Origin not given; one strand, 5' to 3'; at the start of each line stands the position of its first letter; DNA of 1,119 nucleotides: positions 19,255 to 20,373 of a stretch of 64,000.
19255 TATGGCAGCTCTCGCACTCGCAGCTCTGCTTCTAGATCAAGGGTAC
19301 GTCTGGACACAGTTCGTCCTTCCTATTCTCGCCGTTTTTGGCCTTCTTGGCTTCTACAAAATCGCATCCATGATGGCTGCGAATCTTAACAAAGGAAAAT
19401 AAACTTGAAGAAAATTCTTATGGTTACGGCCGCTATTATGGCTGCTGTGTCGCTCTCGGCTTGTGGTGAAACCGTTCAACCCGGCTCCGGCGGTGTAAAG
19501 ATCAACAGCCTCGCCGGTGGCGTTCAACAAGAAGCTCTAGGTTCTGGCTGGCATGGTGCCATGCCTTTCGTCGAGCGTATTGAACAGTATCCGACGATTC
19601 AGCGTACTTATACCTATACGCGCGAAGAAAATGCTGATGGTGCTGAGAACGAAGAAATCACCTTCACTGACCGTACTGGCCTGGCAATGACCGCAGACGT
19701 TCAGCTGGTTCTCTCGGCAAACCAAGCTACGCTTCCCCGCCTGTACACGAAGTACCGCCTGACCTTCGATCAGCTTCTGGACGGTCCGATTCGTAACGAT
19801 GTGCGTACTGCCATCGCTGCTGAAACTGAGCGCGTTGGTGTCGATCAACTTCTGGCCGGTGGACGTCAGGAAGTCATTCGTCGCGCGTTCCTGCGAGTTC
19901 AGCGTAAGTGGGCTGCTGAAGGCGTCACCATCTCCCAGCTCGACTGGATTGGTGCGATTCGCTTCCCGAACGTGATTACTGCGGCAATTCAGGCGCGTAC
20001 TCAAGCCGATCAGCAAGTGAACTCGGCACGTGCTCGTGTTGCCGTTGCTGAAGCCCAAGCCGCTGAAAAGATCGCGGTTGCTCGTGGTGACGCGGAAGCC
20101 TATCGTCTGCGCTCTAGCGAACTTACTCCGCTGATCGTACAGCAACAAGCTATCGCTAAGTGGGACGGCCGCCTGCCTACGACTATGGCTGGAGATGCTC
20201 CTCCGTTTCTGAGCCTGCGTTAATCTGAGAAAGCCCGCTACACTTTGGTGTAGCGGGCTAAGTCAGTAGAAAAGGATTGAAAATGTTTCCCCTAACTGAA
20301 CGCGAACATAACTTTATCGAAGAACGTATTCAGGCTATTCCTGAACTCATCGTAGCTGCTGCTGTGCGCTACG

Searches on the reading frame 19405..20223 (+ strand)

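Call 16: search_protein_families(library=pfam, proteins=[window:19405-20223:+], max_evalue=0.001)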
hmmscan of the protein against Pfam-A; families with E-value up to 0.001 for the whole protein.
window:19405-20223:+ (272 aa): 1 family
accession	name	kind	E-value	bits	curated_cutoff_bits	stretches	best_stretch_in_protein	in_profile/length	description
PF01145.31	Band_7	-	1.3e-22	81.1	23.6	1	23-219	2-176/176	SPFH domain / Band 7 family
